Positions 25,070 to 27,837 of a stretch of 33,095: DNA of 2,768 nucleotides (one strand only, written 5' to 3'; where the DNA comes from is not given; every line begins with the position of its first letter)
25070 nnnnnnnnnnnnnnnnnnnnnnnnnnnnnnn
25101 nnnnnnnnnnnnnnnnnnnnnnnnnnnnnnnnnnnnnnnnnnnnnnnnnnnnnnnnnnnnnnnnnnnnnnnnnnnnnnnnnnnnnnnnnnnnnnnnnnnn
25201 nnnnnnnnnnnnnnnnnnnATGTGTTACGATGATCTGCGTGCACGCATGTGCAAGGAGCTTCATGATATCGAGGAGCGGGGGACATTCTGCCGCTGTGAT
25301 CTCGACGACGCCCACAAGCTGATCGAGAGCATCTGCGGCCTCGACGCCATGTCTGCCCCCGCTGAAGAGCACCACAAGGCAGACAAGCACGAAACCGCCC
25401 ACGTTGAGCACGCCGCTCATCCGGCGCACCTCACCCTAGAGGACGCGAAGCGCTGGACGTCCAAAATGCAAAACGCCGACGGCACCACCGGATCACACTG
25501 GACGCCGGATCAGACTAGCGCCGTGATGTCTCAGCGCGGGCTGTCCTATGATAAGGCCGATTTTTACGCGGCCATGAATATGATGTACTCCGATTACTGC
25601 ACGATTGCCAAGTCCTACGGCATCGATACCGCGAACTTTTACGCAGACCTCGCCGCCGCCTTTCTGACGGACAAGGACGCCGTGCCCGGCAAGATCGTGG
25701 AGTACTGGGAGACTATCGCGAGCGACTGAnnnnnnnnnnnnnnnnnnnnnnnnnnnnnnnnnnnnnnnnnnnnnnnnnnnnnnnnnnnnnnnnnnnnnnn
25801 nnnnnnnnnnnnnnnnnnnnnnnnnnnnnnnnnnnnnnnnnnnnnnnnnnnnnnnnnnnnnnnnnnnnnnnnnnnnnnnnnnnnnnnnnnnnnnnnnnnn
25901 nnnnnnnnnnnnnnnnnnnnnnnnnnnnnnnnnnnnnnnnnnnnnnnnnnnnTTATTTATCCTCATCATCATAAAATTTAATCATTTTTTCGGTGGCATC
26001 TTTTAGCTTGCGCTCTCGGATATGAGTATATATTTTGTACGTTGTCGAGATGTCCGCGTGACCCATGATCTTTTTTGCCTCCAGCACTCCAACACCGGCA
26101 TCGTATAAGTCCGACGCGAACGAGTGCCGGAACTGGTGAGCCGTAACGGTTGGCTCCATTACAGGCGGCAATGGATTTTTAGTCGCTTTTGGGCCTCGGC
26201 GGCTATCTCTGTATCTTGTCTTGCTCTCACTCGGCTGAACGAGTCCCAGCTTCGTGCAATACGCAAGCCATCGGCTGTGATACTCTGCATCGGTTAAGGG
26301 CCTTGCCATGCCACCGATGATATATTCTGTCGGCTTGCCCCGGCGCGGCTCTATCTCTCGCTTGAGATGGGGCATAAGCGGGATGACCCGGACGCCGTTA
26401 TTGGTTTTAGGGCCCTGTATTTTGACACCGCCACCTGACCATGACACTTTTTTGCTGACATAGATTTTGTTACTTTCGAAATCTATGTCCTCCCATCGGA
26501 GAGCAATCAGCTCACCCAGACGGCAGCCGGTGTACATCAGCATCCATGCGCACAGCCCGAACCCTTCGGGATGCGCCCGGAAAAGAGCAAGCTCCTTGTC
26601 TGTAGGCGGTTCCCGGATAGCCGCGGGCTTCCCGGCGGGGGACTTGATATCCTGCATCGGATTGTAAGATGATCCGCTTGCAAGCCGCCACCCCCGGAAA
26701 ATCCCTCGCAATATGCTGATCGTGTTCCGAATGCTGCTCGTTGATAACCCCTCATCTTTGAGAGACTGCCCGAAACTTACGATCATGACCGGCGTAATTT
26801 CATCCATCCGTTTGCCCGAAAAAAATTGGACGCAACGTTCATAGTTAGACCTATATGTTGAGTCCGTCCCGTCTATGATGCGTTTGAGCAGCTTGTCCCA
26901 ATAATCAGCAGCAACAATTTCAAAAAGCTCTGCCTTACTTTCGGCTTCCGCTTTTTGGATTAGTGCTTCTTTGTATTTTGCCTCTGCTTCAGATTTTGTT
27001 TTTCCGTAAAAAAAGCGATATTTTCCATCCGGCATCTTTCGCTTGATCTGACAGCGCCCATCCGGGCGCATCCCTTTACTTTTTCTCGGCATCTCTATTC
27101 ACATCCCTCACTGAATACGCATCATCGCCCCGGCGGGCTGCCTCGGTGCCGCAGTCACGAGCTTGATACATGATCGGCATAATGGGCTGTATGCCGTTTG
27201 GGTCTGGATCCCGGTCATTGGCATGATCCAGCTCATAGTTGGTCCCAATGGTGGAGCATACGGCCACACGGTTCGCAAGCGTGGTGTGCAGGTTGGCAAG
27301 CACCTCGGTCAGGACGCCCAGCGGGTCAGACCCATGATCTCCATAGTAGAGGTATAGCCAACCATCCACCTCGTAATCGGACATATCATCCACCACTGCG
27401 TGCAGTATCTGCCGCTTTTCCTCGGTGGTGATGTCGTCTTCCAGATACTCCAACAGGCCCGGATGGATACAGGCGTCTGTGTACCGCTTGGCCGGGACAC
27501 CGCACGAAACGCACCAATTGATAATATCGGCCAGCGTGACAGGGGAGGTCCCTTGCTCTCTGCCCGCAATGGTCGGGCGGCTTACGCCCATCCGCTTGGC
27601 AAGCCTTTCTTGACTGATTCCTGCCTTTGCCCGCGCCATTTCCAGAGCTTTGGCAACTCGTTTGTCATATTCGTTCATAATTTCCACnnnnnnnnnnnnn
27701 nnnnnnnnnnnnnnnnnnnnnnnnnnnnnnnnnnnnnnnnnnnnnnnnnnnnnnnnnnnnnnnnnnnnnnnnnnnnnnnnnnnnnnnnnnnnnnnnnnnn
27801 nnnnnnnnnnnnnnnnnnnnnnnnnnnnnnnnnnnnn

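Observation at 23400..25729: Terminator-insulated five-gene cargo cassette of unknown function next to attP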

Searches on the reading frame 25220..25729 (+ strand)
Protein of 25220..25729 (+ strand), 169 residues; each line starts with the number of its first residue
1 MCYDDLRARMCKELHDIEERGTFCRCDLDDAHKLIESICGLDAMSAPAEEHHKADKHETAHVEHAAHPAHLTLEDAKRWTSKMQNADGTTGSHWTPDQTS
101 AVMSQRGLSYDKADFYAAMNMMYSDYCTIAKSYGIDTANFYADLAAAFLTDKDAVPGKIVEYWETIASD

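Call 4: search_protein_families(library=pfam, proteins=[window:25220-25729:+], max_evalue=1)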
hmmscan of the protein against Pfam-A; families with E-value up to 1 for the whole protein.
window:25220-25729:+ (169 aa): 2 families
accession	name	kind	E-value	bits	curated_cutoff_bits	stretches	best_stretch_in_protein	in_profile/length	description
PF25223.1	DUF7841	-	3.8e-27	95.2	25.2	1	67-163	12-113/114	Domain of unknown function (DUF7841)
PF07914.17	DUF1679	-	0.094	12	24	1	6-92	148-234/414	Uncharacterized oxidoreductase dhs-27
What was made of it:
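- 25220..25729 (+): E: an N-terminal Cys-containing helical part, a non-conserved His-rich linker and a C-terminal DUF7841 domain. This is the variable fifth position of the module. Pfam DUF7841 E=4e-27 (call 4).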

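Call 5: search_protein_families(library=phrogs, proteins=[window:25220-25729:+], max_evalue=1)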
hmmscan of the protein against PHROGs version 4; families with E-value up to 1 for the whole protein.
window:25220-25729:+ (169 aa): 1 family
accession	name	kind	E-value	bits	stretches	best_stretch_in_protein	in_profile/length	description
phrog_18208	-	unknown function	0.015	15.9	1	68-118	74-128/165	-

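Call 11: search_protein_families(library=ncbifam, proteins=[window:25220-25729:+], max_evalue=1)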
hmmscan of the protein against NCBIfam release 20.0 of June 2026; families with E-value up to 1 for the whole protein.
window:25220-25729:+ (169 aa): 0 families

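Call 12: search_protein_families(library=padloc, proteins=[window:25220-25729:+], max_evalue=1)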
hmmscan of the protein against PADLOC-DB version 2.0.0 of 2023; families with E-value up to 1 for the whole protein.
window:25220-25729:+ (169 aa): 0 families

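Call 23: search_solved_structures(query=window:25220-25729:+, max_evalue=10)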
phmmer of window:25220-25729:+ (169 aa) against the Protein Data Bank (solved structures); distinct sequences matched with E-value up to 10: 2.
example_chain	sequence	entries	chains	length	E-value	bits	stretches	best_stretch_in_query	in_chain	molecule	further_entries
5vlb_A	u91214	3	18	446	0.65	13.3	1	55-104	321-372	Histidinol dehydrogenase, chloroplastic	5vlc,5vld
3imm_A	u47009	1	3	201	1.2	12.4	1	45-99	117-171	Putative secreted glycosylhydrolase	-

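Call 65: find_encoding_contigs(protein=window:25220-25729:+, flank=6000, max_places=6)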
Protein window:25220-25729:+ (169 aa): 3 contigs read that carry it; 2 places shown.
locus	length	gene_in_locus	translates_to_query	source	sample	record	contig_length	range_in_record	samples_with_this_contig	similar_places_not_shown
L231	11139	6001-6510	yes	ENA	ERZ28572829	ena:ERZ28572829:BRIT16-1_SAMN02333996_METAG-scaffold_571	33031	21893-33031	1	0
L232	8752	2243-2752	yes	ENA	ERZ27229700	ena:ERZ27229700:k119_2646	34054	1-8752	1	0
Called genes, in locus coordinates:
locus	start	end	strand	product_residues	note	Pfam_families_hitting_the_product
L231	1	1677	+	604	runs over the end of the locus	-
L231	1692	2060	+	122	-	-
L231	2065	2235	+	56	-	-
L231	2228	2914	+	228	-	PF01183:Glyco_hydro_25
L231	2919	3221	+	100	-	-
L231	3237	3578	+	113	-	-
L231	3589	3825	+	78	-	-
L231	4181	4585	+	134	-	-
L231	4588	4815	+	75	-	-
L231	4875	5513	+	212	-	-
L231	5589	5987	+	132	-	-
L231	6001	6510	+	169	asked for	PF25223:DUF7841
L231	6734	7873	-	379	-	PF02899:Phage_int_SAM_1 (faint), PF00589:Phage_integrase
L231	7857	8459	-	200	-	PF13560:HTH_31, PF01381:HTH_3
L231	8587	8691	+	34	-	-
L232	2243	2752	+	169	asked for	PF25223:DUF7841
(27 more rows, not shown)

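Call 74: search_solved_structures(query=A6, max_evalue=10, show_alignments=1)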
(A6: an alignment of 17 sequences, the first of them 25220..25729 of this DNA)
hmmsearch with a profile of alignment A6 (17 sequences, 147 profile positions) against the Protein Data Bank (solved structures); distinct sequences matched with E-value up to 10: 7.
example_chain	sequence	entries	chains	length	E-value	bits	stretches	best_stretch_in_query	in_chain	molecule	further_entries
8wcj_A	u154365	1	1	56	0.18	15.1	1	40-78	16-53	Immunoglobulin G-binding protein G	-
4jpp_A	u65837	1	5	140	0.24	14.6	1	7-88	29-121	Minor spike protein H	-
1igc_A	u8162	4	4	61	0.37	14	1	38-78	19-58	STREPTOCOCCAL PROTEIN G (DOMAIN III) | PROTEIN G | Immunoglobulin G-binding protein G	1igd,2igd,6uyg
1p7e_A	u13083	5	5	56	0.43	13.8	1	39-78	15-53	Immunoglobulin G binding protein G | Immunoglobulin G-binding protein G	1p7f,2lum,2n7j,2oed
9sxc_A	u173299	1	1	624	0.47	13.7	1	78-134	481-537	Dot/Icm secretion system substrate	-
7r65_A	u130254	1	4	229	0.61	13.3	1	63-127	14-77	Adenylate/guanylate cyclase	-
9xch_A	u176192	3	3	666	0.81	12.9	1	78-134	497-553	Ceg14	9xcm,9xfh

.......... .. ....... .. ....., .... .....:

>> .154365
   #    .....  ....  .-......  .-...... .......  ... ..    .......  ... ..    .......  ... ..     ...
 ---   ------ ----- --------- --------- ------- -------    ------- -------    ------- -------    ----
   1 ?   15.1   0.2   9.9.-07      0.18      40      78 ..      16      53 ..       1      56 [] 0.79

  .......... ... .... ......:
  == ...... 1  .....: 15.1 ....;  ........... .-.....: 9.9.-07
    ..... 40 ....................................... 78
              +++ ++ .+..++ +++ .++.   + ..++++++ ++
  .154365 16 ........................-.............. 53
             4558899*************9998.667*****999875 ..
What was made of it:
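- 25220..25729 (+): No PDB relative (calls 23, 74).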

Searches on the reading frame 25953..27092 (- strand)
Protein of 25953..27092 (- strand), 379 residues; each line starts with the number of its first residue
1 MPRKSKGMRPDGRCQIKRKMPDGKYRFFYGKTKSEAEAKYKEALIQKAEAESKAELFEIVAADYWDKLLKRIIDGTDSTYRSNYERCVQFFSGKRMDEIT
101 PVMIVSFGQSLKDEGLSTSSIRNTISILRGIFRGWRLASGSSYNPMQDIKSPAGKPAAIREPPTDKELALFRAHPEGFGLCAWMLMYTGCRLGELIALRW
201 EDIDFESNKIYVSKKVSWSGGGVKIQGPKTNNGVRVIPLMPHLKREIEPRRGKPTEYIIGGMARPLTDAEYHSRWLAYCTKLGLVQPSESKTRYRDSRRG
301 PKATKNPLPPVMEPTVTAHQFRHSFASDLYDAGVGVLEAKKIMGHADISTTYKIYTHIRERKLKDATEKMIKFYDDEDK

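Call 17: search_protein_families(library=phrogs, proteins=[window:25953-27092:-], max_evalue=0.001)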
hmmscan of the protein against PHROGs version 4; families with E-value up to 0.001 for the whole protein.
window:25953-27092:- (379 aa): 5 families
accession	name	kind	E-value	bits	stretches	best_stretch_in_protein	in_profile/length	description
phrog_1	-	integration and excision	1.9e-60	206.8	1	13-375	123-452/611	integrase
phrog_216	-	integration and excision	1.6e-28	100.7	1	180-371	78-237/301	integrase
phrog_7685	-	integration and excision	1.1e-13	52.3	1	308-372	175-237/240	integrase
phrog_7269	-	integration and excision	1.7e-06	28.9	1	294-367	10-78/89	integrase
phrog_23271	-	unknown function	3.6e-05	24.6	1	315-360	8-52/67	-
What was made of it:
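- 25953..27092 (-): Tyrosine integrase. phrog_1 E=2e-60 (call 17).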

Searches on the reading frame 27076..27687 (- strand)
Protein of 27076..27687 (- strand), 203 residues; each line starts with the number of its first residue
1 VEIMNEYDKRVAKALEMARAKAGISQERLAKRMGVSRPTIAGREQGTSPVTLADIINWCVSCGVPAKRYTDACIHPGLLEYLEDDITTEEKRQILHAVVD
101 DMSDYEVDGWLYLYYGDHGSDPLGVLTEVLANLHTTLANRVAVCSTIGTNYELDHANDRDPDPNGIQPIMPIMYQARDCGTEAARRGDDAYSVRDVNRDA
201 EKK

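Call 17: search_protein_families(library=phrogs, proteins=[window:27076-27687:-], max_evalue=0.001)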
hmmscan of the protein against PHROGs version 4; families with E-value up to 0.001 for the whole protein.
window:27076-27687:- (203 aa): 9 families
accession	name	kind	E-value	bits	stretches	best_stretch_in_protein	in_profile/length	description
phrog_2328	-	transcription regulation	3e-09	37.8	1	9-66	14-71/128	transcriptional repressor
phrog_1373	-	transcription regulation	4.8e-09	37.4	1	7-66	60-119/166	transcriptional regulator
phrog_4583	-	transcription regulation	1e-06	29.7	1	4-55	4-55/81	transcriptional repressor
phrog_3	-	transcription regulation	2.1e-06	28.8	1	4-64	82-139/430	transcriptional repressor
phrog_8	-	transcription regulation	1.1e-05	26.1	1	5-57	71-129/346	transcriptional regulator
phrog_2339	-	DNA, RNA and nucleotide metabolism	7e-05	23.8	1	10-63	25-79/98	HTH DNA binding protein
phrog_2439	-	transcription regulation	0.00021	21.3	1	13-59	10-56/367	transcriptional regulator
phrog_2104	-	unknown function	0.00038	21.6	1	13-47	42-76/103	-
phrog_4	-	transcription regulation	0.00039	20.5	1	7-56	133-177/400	transcriptional repressor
